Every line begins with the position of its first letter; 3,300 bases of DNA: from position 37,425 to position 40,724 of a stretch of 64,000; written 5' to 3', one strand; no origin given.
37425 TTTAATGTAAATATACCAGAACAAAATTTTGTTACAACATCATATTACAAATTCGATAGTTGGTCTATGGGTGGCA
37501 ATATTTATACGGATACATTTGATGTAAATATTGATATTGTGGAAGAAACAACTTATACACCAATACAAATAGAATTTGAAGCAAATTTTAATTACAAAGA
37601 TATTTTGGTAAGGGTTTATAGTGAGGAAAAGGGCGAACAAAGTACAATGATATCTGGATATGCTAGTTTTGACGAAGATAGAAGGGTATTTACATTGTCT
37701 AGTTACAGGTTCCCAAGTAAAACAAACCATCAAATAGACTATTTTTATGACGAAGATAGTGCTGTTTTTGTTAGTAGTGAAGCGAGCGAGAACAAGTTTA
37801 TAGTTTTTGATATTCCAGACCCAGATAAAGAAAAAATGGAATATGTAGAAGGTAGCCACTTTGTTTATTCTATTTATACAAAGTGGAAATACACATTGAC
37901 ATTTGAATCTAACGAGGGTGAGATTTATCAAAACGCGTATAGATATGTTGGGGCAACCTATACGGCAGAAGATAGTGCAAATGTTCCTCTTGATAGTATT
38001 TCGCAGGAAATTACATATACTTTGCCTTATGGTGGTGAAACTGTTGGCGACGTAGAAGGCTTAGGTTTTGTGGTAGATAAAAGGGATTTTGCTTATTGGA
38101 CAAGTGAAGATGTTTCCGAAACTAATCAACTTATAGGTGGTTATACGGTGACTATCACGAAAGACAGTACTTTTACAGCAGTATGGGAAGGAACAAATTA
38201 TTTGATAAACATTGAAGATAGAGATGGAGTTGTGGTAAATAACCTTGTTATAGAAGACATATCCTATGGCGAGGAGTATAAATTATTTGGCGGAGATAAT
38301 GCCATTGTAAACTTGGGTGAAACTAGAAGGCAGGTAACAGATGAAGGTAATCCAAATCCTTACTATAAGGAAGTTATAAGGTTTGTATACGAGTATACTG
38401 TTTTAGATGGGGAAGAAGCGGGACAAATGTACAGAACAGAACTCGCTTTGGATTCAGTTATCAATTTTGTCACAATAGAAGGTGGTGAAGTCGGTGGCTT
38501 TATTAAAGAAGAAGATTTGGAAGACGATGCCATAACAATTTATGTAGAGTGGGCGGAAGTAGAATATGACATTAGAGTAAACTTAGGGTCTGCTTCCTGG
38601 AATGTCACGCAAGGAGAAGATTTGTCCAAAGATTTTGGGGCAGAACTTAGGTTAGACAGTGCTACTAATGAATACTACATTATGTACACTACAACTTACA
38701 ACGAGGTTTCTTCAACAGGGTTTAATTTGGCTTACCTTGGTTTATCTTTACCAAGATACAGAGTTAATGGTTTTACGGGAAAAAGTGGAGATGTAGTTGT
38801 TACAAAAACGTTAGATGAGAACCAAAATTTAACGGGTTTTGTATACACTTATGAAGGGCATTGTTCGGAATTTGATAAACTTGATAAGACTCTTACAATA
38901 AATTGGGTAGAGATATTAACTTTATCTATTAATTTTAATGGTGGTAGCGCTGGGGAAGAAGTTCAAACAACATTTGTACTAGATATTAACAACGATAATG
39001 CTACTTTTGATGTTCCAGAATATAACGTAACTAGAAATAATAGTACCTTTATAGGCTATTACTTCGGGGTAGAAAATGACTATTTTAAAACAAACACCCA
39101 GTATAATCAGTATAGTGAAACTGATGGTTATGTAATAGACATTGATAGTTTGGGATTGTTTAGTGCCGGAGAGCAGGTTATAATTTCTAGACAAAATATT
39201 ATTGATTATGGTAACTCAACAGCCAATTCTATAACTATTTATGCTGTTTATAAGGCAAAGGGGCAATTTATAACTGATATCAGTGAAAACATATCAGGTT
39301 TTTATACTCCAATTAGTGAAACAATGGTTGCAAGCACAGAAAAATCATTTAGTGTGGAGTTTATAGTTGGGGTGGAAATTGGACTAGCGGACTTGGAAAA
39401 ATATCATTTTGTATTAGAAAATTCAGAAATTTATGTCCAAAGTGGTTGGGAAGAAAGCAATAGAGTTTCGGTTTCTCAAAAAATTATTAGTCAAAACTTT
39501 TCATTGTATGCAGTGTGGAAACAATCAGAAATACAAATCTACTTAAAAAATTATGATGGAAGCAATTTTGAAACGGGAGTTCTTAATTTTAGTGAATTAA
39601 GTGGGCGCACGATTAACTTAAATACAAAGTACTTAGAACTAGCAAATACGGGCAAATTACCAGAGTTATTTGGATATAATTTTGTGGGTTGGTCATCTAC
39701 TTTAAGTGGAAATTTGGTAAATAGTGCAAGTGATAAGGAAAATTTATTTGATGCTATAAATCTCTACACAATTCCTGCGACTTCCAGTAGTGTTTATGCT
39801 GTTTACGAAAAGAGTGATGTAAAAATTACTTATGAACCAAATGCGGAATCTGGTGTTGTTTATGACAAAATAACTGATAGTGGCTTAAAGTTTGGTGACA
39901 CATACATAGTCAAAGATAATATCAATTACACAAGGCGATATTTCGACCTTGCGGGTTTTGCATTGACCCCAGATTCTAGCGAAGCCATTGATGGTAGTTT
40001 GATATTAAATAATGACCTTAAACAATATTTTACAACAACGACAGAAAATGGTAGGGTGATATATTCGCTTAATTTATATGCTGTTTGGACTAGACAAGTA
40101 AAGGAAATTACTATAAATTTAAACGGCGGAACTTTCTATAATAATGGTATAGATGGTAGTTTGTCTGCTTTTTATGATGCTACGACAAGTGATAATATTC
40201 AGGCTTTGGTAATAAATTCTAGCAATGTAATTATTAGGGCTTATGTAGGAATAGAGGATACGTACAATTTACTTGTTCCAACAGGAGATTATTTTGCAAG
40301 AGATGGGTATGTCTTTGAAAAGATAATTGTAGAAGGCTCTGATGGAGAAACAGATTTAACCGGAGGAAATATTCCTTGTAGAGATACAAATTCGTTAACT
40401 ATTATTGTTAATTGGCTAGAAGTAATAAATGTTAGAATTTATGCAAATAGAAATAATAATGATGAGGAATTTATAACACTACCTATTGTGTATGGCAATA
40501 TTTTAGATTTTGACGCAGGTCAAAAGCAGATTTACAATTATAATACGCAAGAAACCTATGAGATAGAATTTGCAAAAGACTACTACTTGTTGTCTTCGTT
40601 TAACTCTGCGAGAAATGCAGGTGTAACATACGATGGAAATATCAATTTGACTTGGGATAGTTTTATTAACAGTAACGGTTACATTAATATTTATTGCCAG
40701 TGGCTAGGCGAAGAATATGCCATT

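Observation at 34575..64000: A single reading frame of at least 9,808 codons that the supplied ORF track does not show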

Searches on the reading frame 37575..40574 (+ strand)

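Call 24: search_protein_families(library=pfam, max_evalue=0.1, proteins=[window:37575-40574:+])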
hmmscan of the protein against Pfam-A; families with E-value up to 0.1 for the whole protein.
window:37575-40574:+ (1000 aa): 1 family
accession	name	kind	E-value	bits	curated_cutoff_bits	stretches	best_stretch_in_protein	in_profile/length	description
PF18781.7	Phage_spike_2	-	0.0049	17.7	25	1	846-887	7-49/76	Phage spike trimer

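Call 25: search_protein_families(library=ncbifam, max_evalue=0.01, proteins=[window:37575-40574:+])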
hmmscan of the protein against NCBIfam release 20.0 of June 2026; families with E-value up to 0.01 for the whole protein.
window:37575-40574:+ (1000 aa): 0 families
